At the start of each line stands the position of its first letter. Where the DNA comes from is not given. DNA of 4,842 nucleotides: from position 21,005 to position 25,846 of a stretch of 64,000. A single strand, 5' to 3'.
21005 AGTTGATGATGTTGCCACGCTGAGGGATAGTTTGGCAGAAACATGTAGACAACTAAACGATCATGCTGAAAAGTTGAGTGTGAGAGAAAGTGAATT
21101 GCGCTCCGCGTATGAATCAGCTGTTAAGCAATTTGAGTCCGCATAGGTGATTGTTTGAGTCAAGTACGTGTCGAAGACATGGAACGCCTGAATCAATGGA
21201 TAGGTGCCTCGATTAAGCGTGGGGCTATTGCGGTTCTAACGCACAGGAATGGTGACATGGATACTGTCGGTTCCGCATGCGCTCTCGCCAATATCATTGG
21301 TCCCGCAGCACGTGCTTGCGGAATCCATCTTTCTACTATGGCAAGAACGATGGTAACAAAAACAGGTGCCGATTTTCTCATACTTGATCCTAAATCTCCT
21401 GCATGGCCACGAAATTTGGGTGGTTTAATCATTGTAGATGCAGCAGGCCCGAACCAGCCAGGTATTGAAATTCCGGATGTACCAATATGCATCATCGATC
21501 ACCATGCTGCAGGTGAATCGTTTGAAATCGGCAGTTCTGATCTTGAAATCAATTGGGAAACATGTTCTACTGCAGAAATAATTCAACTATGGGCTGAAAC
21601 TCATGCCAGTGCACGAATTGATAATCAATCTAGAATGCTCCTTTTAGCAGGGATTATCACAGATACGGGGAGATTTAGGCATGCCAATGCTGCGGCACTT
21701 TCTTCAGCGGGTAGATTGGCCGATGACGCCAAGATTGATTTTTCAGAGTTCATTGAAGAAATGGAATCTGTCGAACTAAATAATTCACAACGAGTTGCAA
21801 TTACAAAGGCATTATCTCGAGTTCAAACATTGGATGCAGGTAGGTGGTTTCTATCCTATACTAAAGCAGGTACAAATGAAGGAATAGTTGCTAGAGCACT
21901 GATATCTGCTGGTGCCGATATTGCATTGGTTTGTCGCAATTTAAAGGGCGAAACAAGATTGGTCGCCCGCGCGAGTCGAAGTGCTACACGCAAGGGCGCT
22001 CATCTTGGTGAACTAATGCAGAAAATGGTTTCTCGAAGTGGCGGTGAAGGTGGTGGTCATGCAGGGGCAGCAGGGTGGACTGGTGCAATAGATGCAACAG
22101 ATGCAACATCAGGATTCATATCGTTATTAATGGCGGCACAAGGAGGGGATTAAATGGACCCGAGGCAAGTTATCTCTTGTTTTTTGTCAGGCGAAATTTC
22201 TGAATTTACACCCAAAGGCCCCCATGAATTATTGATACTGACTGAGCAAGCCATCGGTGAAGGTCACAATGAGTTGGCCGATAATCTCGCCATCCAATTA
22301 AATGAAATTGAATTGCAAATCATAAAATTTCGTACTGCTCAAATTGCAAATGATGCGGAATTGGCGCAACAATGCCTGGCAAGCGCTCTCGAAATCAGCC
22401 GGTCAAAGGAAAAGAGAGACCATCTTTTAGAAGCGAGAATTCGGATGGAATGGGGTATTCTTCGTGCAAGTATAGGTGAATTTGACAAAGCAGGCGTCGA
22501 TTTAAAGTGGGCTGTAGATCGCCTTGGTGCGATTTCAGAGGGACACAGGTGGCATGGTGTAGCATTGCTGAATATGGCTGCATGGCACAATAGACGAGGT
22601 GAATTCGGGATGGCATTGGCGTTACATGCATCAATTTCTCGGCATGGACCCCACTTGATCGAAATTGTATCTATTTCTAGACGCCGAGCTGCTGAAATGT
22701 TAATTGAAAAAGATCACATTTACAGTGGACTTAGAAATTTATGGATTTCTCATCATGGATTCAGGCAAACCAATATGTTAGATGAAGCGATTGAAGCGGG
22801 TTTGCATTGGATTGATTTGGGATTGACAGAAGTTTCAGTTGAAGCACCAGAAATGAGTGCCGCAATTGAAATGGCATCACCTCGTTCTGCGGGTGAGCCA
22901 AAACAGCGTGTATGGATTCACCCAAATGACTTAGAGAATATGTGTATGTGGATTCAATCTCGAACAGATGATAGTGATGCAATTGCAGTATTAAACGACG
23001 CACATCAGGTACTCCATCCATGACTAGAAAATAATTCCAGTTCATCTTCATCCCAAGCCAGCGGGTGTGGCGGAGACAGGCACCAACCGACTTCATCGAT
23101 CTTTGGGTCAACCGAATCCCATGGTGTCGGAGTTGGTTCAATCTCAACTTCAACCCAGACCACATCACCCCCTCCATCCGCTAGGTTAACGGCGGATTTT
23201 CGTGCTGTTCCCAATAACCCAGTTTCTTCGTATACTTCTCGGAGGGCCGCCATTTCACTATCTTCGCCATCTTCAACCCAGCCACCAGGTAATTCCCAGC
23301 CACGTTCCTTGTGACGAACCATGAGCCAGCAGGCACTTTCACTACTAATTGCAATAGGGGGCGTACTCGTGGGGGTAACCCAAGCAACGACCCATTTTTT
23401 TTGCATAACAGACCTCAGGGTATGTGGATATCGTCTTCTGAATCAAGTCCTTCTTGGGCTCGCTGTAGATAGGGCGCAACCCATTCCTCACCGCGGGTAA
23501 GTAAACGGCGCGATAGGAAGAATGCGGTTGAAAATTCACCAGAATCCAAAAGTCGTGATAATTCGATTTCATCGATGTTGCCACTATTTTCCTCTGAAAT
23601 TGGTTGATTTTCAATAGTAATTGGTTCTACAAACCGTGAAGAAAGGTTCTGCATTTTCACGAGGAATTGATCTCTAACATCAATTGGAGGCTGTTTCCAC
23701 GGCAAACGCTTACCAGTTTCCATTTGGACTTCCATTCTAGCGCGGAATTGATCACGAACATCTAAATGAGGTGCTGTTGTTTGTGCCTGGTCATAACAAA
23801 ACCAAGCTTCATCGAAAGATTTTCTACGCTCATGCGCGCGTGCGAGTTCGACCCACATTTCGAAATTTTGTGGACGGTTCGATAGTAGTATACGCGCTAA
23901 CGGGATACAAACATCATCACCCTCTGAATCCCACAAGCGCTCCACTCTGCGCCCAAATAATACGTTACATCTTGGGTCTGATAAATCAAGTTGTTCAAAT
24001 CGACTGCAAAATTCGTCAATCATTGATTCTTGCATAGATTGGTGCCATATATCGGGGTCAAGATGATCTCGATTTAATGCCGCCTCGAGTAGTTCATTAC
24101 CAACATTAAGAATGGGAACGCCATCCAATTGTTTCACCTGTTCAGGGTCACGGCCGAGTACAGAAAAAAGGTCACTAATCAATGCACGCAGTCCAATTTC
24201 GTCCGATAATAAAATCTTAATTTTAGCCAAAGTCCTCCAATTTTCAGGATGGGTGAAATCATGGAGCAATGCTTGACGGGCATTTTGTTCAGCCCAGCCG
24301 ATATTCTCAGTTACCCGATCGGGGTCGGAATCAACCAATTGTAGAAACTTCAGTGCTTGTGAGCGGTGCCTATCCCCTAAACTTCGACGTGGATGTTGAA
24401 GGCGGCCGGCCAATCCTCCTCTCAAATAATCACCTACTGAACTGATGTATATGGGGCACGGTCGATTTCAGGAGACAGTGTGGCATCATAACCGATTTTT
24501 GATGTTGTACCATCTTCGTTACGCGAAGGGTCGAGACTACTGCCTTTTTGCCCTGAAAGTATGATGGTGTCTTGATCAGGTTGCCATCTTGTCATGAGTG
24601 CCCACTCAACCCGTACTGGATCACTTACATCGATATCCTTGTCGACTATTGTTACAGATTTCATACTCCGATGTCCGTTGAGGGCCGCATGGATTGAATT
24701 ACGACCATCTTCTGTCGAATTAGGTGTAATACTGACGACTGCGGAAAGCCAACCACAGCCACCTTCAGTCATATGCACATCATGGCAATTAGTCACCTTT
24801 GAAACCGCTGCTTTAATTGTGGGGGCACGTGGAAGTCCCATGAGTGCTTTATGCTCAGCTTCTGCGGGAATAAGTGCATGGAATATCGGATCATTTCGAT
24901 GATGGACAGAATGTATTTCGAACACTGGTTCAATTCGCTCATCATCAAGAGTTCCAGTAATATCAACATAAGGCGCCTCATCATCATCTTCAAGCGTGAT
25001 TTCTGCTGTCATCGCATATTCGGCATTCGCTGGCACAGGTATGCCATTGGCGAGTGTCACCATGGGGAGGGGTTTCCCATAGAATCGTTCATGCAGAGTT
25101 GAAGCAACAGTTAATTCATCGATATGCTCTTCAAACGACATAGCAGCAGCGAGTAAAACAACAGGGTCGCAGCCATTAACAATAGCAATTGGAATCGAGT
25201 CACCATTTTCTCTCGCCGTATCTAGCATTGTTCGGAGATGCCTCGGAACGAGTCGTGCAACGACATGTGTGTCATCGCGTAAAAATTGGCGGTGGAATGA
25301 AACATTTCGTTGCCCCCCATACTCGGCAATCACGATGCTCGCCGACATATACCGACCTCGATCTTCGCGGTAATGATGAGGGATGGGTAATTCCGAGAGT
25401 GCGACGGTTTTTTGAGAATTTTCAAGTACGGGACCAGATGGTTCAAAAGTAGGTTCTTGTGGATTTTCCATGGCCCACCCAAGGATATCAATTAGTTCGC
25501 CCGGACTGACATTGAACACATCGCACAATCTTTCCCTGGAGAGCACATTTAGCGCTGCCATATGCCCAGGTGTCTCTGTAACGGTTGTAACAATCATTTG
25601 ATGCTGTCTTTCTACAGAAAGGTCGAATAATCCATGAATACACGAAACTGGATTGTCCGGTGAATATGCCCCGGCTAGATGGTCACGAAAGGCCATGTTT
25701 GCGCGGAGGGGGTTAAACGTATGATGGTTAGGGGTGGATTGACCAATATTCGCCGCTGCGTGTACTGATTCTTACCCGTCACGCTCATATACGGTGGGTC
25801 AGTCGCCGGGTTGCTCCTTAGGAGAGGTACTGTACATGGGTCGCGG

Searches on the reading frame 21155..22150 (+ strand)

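Call 71: search_protein_families(library=pfam, proteins=[window:21155-22150:+], max_evalue=0.0001)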
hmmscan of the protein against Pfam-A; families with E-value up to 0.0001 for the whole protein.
window:21155-22150:+ (332 aa): 2 families
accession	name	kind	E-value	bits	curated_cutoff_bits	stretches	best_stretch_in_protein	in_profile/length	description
PF01368.27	DHH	-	8e-11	42.7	28.1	1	25-167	2-125/125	DHH family, N-terminal domain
PF02272.25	DHHA1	-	3.1e-07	31.2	25.9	1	252-313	29-87/102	DHHA1 domain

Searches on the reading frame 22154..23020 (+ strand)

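Call 71: search_protein_families(library=pfam, proteins=[window:22154-23020:+], max_evalue=0.0001)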
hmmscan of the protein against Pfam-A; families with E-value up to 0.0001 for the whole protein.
window:22154-23020:+ (289 aa): 1 family
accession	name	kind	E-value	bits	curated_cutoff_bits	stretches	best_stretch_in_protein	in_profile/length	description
PF13424.12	TPR_12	-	3.7e-05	24.3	30.1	0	65-113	16-64/77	Tetratricopeptide repeat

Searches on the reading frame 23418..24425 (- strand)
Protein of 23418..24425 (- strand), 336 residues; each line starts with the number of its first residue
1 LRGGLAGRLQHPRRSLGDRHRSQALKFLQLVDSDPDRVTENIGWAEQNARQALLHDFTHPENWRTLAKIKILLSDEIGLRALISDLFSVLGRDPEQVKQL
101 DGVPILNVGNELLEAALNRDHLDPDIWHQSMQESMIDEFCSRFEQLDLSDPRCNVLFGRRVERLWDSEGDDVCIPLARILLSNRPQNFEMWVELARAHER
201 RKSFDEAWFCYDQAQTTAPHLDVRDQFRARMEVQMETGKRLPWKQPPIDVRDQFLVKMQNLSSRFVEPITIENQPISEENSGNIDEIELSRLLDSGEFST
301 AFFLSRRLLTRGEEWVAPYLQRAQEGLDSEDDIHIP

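Call 71: search_protein_families(library=pfam, proteins=[window:23418-24425:-], max_evalue=0.0001)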
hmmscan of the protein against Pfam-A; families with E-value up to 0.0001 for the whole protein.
window:23418-24425:- (336 aa): 1 family
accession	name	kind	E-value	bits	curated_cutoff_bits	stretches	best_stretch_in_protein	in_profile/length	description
PF13428.12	TPR_14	-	8.8e-06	26.4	23.5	0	189-220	2-33/44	Tetratricopeptide repeat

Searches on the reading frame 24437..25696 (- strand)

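Call 11: search_protein_families(library=pfam, proteins=[window:24437-25696:-], max_evalue=0.001)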
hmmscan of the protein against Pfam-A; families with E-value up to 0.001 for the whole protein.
window:24437-25696:- (420 aa): 2 families
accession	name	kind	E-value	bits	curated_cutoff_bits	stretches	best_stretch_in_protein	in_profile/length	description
PF01977.22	UbiD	-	5.8e-47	160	23.3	1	87-278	7-204/206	3-octaprenyl-4-hydroxybenzoate carboxy-lyase Rift-related domain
PF20696.2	UbiD_C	-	3.3e-29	101.9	24.2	1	285-405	3-127/127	3-octaprenyl-4-hydroxybenzoate carboxy-lyase C-terminal domain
